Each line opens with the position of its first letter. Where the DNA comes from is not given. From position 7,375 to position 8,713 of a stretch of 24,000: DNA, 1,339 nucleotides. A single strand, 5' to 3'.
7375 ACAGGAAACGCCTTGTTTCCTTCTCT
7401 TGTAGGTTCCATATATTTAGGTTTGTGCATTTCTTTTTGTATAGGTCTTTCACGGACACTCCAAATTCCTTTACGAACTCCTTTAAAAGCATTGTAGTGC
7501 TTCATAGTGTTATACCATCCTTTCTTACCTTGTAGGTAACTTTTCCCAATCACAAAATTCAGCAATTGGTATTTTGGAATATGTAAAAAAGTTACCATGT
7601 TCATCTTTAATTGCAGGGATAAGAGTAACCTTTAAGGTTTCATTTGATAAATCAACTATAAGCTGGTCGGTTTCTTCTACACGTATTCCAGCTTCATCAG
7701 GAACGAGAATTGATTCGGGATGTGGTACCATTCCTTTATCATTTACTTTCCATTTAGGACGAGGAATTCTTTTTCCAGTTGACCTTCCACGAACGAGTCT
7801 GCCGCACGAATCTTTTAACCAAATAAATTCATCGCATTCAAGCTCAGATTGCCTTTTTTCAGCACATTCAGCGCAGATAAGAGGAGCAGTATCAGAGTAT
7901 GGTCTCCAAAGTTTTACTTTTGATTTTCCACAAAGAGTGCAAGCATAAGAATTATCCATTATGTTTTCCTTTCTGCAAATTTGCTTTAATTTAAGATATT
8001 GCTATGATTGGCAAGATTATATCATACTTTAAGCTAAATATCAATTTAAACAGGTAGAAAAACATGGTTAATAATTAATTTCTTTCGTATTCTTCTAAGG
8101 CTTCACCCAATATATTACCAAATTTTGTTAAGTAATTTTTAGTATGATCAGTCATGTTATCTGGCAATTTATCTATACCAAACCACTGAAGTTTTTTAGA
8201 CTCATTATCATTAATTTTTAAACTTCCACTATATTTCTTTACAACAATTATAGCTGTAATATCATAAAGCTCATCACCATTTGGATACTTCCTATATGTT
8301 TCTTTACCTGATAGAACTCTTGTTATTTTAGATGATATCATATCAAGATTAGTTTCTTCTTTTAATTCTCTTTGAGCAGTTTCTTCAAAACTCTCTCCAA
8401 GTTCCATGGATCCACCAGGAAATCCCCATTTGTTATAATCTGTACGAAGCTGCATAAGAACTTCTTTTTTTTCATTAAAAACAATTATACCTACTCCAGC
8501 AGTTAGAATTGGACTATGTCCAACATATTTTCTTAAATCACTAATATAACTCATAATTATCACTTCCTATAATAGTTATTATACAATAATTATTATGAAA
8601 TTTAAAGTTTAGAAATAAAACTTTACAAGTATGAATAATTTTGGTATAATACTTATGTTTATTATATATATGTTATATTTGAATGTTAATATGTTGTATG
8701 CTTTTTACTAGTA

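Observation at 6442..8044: Operon with a zinc-ribbon protein, three tandem paralogous small ORFs and a YjjX-type NTPase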

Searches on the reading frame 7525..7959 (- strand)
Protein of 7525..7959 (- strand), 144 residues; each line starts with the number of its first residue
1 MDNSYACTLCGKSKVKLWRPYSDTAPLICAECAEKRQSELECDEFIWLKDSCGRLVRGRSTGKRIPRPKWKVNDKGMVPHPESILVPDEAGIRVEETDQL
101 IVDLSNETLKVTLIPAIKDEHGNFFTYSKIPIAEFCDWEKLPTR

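Call 6: search_protein_families(library=pfam, proteins=[window:7525-7959:-], max_evalue=1)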
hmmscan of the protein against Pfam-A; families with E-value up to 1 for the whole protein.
window:7525-7959:- (144 aa): 5 families
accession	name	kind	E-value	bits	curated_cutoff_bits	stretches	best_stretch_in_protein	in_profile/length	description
PF24458.1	DUF7573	-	0.00048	20.4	30.2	1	4-34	11-38/39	Domain of unknown function (DUF7573)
PF09723.15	Zn_ribbon_8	-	0.039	14.4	34.4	1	5-34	6-34/41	Zinc ribbon domain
PF00320.33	GATA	-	0.068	13.2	26.8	1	7-33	1-27/36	GATA zinc finger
PF13834.11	DUF4193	-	0.097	13.5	25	1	93-121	42-70/98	Domain of unknown function (DUF4193)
PF24250.1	HVO_2718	-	0.12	12.5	30.3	1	5-36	16-48/173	Transcription regulator HVO_2718-like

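Call 7: search_protein_families(library=ncbifam, proteins=[window:7525-7959:-], max_evalue=1)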
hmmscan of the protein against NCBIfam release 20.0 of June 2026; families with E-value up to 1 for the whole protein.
window:7525-7959:- (144 aa): 3 families
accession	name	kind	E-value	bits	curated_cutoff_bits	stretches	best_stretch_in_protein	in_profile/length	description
TIGR02605.1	CxxC_CxxC_SSSS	subfamily_domain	0.012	15.7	31.3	1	4-35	5-35/52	FmdB family zinc ribbon protein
TIGR00686.1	phnA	hypoth_equivalog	0.047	13.9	80.2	0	20-56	13-51/109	zinc ribbon domain-containing protein YjdM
TIGR00382.1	clpX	equivalog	0.13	11.2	370.75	1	4-69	8-70/414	ATP-dependent protease ATP-binding subunit ClpX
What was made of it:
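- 7525..7959 (-): cistron 1: 144-aa four-cysteine zinc-ribbon protein of an unnamed family. Pfam and NCBIfam hits are all below their cut-offs (calls 6, 7).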

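Call 8: list_cluster_members(proteins=[window:7525-7959:-, window:7314-7505:-, window:7109-7300:-, window:6442-7125:-, window:8075-8563:-])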
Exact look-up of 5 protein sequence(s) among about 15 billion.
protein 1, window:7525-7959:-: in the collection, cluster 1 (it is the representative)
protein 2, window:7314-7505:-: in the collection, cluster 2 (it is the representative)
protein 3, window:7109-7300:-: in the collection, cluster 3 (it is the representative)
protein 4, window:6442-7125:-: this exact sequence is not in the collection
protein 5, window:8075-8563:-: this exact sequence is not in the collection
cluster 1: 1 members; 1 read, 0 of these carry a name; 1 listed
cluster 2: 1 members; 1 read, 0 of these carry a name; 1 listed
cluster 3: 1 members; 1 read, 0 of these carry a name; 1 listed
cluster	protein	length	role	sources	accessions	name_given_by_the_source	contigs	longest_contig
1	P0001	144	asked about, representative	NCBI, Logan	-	-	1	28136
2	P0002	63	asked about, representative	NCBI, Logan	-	-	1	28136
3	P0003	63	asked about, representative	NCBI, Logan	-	-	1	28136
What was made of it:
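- A and B are present as called gene products in the public protein collection (sources NCBI and Logan; call 8). All three proteins are singleton clusters, seen on one contig (call 8).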

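Call 11: find_encoding_contigs(protein=P0001, flank=3000, max_places=4)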
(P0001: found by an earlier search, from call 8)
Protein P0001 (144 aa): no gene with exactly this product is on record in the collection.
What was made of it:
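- Tried and rejected: The exact-protein contig look-up for P0001 returned nothing (call 11).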

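Call 12: find_homologous_proteins(query=window:7525-7959:-, max_evalue=0.01)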
Query window:7525-7959:- (144 aa): 60 proteins with E <= 0.01 among 72 candidates.
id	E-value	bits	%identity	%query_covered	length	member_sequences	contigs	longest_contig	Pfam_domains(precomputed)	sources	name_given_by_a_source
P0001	2.5e-95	334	100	100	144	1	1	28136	-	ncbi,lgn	-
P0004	1.4e-35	140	50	98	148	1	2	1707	-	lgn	-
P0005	9.4e-35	138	52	100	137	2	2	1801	-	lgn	-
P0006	1.9e-34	137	50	98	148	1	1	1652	-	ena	-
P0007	2.7e-34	136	49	98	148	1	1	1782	-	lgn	-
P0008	1.1e-33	134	47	99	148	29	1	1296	-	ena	-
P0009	1.1e-33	134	47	100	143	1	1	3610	-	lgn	-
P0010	1.3e-33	134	47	99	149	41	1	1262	-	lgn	-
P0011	3.3e-33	133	52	98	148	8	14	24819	-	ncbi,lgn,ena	-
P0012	3.9e-33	132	51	99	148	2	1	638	-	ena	-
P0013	1.0e-32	131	49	100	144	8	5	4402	-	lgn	-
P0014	1.1e-32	131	49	98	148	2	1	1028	-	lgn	-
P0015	1.9e-32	130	48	98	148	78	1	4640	-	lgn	-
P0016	2.0e-32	130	49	99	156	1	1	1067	-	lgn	-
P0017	2.1e-32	130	49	97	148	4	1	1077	-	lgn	-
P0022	1.6e-30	124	47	99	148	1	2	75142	-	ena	-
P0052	1.1e-19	89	40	99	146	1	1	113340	-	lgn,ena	-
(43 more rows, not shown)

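Call 13: find_encoding_contigs(protein=P0011, flank=5000, max_places=3)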
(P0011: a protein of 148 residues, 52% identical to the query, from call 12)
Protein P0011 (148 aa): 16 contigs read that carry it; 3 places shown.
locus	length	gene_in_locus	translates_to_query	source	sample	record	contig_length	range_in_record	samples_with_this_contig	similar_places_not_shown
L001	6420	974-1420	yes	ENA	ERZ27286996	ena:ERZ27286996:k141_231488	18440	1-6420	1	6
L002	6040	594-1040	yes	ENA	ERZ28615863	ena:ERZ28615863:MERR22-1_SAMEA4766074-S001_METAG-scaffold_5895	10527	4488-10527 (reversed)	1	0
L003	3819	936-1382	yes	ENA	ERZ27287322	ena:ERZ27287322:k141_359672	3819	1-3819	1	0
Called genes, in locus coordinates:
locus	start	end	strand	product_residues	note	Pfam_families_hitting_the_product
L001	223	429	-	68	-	PF14198:TnpV (weak)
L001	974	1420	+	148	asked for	-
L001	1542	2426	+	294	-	PF00126:HTH_1, PF03466:LysR_substrate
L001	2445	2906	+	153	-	-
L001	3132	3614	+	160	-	-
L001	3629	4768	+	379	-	PF09620:Cas_csx3 (faint)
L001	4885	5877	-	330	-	PF00155:Aminotran_1_2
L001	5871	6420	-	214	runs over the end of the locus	PF00398:RrnaAD (weak), PF13847:Methyltransf_31 (weak)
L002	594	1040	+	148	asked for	-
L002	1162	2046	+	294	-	PF00126:HTH_1, PF03466:LysR_substrate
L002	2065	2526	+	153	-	-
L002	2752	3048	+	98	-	-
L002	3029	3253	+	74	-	-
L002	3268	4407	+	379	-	PF09620:Cas_csx3 (faint)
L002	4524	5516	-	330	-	PF00155:Aminotran_1_2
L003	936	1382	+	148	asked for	-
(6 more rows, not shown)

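Call 14: find_encoding_contigs(protein=P0022, flank=5000, max_places=2)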
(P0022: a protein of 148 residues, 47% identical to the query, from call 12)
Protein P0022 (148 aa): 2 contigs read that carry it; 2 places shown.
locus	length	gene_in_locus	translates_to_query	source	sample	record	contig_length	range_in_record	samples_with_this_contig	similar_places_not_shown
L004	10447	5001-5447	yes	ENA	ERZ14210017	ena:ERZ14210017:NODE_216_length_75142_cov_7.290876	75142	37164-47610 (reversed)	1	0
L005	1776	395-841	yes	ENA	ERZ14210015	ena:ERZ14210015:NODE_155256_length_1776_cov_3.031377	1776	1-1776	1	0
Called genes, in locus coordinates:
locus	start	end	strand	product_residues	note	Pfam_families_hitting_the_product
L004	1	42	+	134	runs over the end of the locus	PF11799:IMS_C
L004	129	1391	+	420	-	PF01128:IspD (weak), PF01983:CofC (weak), PF12804:NTP_transf_3, PF00483:NTP_transferase, PF25084:LbH_EIF2B, PF00132:Hexapep (weak), PF00132:Hexapep, PF14602:Hexapep_2, +1 more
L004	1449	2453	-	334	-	PF01145:Band_7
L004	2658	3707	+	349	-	PF08239:SH3_3 (weak)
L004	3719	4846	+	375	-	PF02618:YceG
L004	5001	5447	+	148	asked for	-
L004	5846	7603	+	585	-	PF01336:tRNA_anti-codon, PF00152:tRNA-synt_2, PF02938:GAD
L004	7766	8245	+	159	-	PF03449:GreA_GreB_N, PF01272:GreA_GreB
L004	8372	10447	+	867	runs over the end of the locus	PF00005:ABC_tran, PF02687:FtsX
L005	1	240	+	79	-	?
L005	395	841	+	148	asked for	-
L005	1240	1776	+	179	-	?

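Call 15: find_encoding_contigs(protein=P0052, flank=5000, max_places=2)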
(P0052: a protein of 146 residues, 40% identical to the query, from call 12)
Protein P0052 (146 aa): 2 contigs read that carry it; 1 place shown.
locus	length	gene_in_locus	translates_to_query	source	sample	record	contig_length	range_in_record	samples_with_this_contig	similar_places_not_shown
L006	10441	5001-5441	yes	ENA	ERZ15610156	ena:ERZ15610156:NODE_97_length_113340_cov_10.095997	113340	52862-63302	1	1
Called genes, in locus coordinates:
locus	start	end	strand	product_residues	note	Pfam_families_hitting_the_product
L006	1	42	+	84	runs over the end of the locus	PF07866:DUF1653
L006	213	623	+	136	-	-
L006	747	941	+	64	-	-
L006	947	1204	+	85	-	-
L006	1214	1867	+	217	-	PF01427:Peptidase_M15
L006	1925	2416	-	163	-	-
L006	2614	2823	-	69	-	-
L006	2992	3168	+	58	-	-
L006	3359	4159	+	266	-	PF13671:AAA_33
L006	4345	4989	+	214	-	-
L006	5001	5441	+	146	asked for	-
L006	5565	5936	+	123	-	-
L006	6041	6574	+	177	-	PF01928:CYTH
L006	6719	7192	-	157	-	-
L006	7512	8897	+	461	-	-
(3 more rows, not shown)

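Call 48: search_protein_families(library=padloc, proteins=[window:7525-7959:-], max_evalue=0.1)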
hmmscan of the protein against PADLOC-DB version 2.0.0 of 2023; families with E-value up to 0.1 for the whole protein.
window:7525-7959:- (144 aa): 1 family
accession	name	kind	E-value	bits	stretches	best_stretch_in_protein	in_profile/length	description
PDLC01444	Cas10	-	0.051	10.4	1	4-41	267-297/605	CAS-III; effector_LS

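Call 72: search_protein_families(library=phrogs, proteins=[window:7525-7959:-], max_evalue=0.01)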
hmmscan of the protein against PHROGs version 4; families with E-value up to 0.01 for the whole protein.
window:7525-7959:- (144 aa): 0 families

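Call 74: predict_structure(alignment_id=A8)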
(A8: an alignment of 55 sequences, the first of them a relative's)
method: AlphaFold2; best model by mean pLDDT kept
length: 144 residues; sequences in the alignment: 55
mean_pLDDT: 88.9   pTM: 0.80
mean pLDDT of the five models: 88.9, 88.5, 88.4, 87.1, 86.0
residues with pLDDT >= 90: 92; 70-90: 36; 50-70: 15; < 50: 1
segments of 3 or more residues with pLDDT < 50: none
pLDDT, mean of each block of 10 residues (from residue 1): 81 97 96 93 86 85 90 95 65 83 83 96 96 97 97
secondary structure, 60 per line:
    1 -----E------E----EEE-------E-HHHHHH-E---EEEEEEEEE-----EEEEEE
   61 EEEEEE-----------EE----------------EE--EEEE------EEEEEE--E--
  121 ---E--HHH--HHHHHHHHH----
elements in order: E18-20 H30-35 E41-49 E55-66 E100-103 E110-115 H132-140

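Call 78: fold_search(model_id=the predicted structure, library=pdb)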
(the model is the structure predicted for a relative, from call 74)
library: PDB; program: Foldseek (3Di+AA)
matches with E <= 10: 222; with E <= 0.001: 0
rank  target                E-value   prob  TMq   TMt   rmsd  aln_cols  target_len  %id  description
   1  3lgv_B                5.4e-01  0.06  0.16  0.12  16.4       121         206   12  H198P mutant of the DegS-deltaPDZ protease (released 2010-08-25)
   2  3lgv_F                5.4e-01  0.06  0.15  0.11  14.9       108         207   12  H198P mutant of the DegS-deltaPDZ protease (released 2010-08-25)
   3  3l94_B                7.7e-01  0.07  0.13  0.05  12.3       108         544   12  Structure of PvdQ covalently acylated with myristate (released 2011-01-26)
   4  3lgi_B                1.0e+00  0.04  0.13  0.10  14.2       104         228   12  Structure of the protease domain of DegS (DegS-deltaPDZ) at 1.65 A (released 2010-08-25)
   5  3lgv_D                1.2e+00  0.03  0.14  0.12  14.7       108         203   12  H198P mutant of the DegS-deltaPDZ protease (released 2010-08-25)
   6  2rce_C                1.2e+00  0.02  0.13  0.11  16.1       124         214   13  DFP modified DegS delta PDZ (released 2007-12-11)
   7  2rce_F                1.2e+00  0.02  0.14  0.11  16.6       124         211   12  DFP modified DegS delta PDZ (released 2007-12-11)
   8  2rce_D                1.3e+00  0.03  0.14  0.12  14.7       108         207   12  DFP modified DegS delta PDZ (released 2007-12-11)
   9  2wyb_B                1.4e+00  0.03  0.11  0.05  11.8       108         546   12  The quorum quenching N-acyl homoserine lactone acylase PvdQ with a covalently bound dodecanoic acid (released 2009-12-29)
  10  4bth_B                1.5e+00  0.03  0.12  0.05  12.4       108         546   12  The LeuA146Trp,PheB24Tyr Double Mutant of the Quorum Quenching N-acyl Homoserine Lactone Acylase PvdQ Has an Altered S (released 2014-01-22)
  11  3lgv_C                1.6e+00  0.03  0.14  0.11  14.9       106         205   12  H198P mutant of the DegS-deltaPDZ protease (released 2010-08-25)
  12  4m1j_C                1.7e+00  0.04  0.13  0.05  12.3       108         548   12  Crystal structure of Pseudomonas aeruginosa PvdQ in complex with a transition state analogue (released 2013-08-28)
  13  2r3y_A                1.7e+00  0.03  0.14  0.09  13.7       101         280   13  Crystal structure of the DegS protease in complex with the YWF activating peptide (released 2007-11-27)
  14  1khi                  1.7e+00  0.03  0.12  0.12  13.1        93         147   12  CRYSTAL STRUCTURE OF HEX1 (released 2002-11-30)
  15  2rce_B                1.9e+00  0.02  0.11  0.08  14.4       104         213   13  DFP modified DegS delta PDZ (released 2007-12-11)
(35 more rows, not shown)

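Call 84: fold_search(model_id=the predicted structure, library=viral)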
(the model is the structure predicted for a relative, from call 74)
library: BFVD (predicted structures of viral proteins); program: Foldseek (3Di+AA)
matches with E <= 10: 267; with E <= 0.001: 0
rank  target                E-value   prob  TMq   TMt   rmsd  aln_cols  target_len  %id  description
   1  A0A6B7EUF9            1.5e-01  0.11  0.16  0.12  13.6       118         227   13  (no name in the UniProt tables at hand)
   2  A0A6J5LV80            1.5e-01  0.08  0.13  0.08  18.5       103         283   14  Protein of unkown function DUF2303 [uncultured Caudovirales phage]
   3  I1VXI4                1.7e-01  0.10  0.14  0.11  12.7       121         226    8  (no name in the UniProt tables at hand)
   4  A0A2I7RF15            4.0e-01  0.02  0.10  0.09  18.7       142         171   12  (no name in the UniProt tables at hand)
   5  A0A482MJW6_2          6.0e-01  0.06  0.15  0.04  16.2       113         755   12  Uncharacterized protein [Nodularia phage vB_NspS-kac68v162]
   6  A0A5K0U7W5            7.2e-01  0.06  0.12  0.08  14.1        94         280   16  Uncharacterized protein [Yasminevirus sp. GU-2018]
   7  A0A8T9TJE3            8.0e-01  0.05  0.17  0.07  14.5       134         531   13  (no name in the UniProt tables at hand)
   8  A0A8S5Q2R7            9.0e-01  0.03  0.13  0.06  12.1        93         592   16  Structural protein sp46 [Myoviridae sp. ctMYT7]
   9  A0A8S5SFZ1            9.6e-01  0.08  0.19  0.23  12.8       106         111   15  Head-tail joining protein [Myoviridae sp. ctBbR2]
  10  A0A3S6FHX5            1.0e+00  0.02  0.11  0.06  14.2       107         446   16  Uncharacterized protein [Crithidia otongatchiensis leishbunyavirus]
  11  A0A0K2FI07            1.1e+00  0.08  0.18  0.20  12.8       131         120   11  Uncharacterized protein [Achromobacter phage phiAxp-3]
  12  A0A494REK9            1.1e+00  0.05  0.13  0.15  13.6        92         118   12  (no name in the UniProt tables at hand)
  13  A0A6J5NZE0            1.1e+00  0.04  0.16  0.13  15.7       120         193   13  Bacteriophage SPP1, head-tail adaptor [uncultured Caudovirales phage]
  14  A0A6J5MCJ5            1.1e+00  0.02  0.10  0.05  15.6       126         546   11  Uncharacterized protein [uncultured Caudovirales phage]
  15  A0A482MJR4            1.2e+00  0.04  0.13  0.03  12.2        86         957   13  Uncharacterized protein [Nodularia phage vB_NspS-kac68v161]
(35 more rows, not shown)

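Call 86: find_related_loci(query=A8, collection=viral_contigs, flank=5000)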
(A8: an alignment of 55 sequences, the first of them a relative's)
Query A8 (144 aa) in viral_contigs; peptide patterns used: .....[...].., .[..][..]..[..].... (x = any residue, [..] = any of these).
27 stretches matched a pattern; 4 encode a relative of the query (tblastn E <= 1e-3); 4 distinct loci.
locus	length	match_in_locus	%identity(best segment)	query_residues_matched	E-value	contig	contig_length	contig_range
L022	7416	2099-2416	28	4-143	3e-7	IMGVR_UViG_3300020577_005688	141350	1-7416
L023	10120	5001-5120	45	5-41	6e-5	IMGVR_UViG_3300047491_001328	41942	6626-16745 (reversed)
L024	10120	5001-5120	45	5-41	6e-5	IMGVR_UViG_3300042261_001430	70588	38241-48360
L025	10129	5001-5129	40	5-43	8e-5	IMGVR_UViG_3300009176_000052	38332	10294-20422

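Call 94: search_dna_similar(query=window:7525-7959:-, collection=phages, mode=protein, max_evalue=0.001, max_rows=10)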
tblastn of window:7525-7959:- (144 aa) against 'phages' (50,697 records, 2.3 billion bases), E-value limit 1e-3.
No match.

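Call 95: search_dna_similar(query=window:7525-7959:-, collection=plasmids, mode=protein, max_evalue=0.001, max_rows=10)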
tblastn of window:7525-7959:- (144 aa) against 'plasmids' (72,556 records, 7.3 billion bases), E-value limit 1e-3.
No match.

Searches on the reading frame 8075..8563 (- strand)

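Call 6: search_protein_families(library=pfam, proteins=[window:8075-8563:-], max_evalue=1)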
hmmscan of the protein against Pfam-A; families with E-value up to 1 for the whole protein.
window:8075-8563:- (162 aa): 3 families
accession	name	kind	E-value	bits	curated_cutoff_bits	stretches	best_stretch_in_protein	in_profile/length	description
PF00293.34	NUDIX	-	5.7e-22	78.6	21.1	1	21-145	3-131/134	NUDIX domain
PF22327.2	Nudt16-like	-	6e-07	30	27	1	29-81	19-71/161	U8 snoRNA-decapping enzyme-like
PF14815.12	NUDIX_4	-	0.019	15.2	35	1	27-74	4-52/113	NUDIX domain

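Call 7: search_protein_families(library=ncbifam, proteins=[window:8075-8563:-], max_evalue=1)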
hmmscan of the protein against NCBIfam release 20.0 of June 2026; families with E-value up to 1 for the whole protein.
window:8075-8563:- (162 aa): 24 families
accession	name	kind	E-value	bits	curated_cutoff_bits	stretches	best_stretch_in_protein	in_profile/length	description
NF001937.0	PRK00714.1-4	equivalog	1.5e-09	37.7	139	1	22-85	9-72/161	RNA pyrophosphohydrolase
NF001935.0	PRK00714.1-2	equivalog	6.2e-09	35.6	259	1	22-80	9-67/183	RNA pyrophosphohydrolase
NF001934.0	PRK00714.1-1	equivalog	6.7e-09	35.4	241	1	22-92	9-76/176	RNA pyrophosphohydrolase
NF006530.0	PRK08999.1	equivalog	9.8e-09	34.7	245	1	27-135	12-114/315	Nudix family hydrolase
TIGR00586.1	mutt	equivalog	2.2e-08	34.2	97.9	1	22-77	7-65/129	8-oxo-dGTP diphosphatase MutT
NF006961.0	PRK09438.1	equivalog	5.5e-08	32.4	103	1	24-80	11-68/151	dihydroneopterin triphosphate diphosphatase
NF001938.0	PRK00714.1-5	equivalog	9.3e-08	31.6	116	1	22-76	14-77/172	RNA pyrophosphohydrolase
NF008044.0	PRK10776.1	equivalog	2.6e-07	30.6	148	1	21-80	5-67/130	8-oxo-dGTP diphosphatase MutT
NF001936.0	PRK00714.1-3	equivalog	2.4e-06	27.5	118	1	29-74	19-65/155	RNA pyrophosphohydrolase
NF012016.0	PRK15472.1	equivalog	9.8e-06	25.3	95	1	44-135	31-124/141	nucleoside triphosphatase NudI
TIGR02705.1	nudix_YtkD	equivalog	2.7e-05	23.8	154.4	1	41-72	40-73/156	RNA deprotection pyrophosphohydrolase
NF041652.1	Nud_hyd_Dein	equivalog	3.7e-05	24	200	1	16-83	8-82/152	Nudix hydrolase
NF001299.0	PRK00241.1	equivalog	4.6e-05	23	158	1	49-75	164-190/263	NAD(+) diphosphatase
NF008736.0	PRK11762.1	equivalog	5.6e-05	22.7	169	1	41-73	71-103/186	ADP compounds hydrolase NudE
NF052459.1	OxoGTPPhMutT1Mycb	equivalog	0.00011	21.5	475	1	31-138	16-114/292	8-oxo-(d)GTP phosphatase MutT1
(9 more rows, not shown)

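Call 48: search_protein_families(library=padloc, proteins=[window:8075-8563:-], max_evalue=0.1)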
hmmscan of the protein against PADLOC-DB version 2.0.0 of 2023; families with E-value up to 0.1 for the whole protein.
window:8075-8563:- (162 aa): 2 families
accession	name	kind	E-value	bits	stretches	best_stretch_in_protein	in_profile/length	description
PDLC04899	PDC-S07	-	1.7e-10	38.7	1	25-133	12-112/135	-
PDLC02899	DpdK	-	0.035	11.7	1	106-151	88-133/247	DpdK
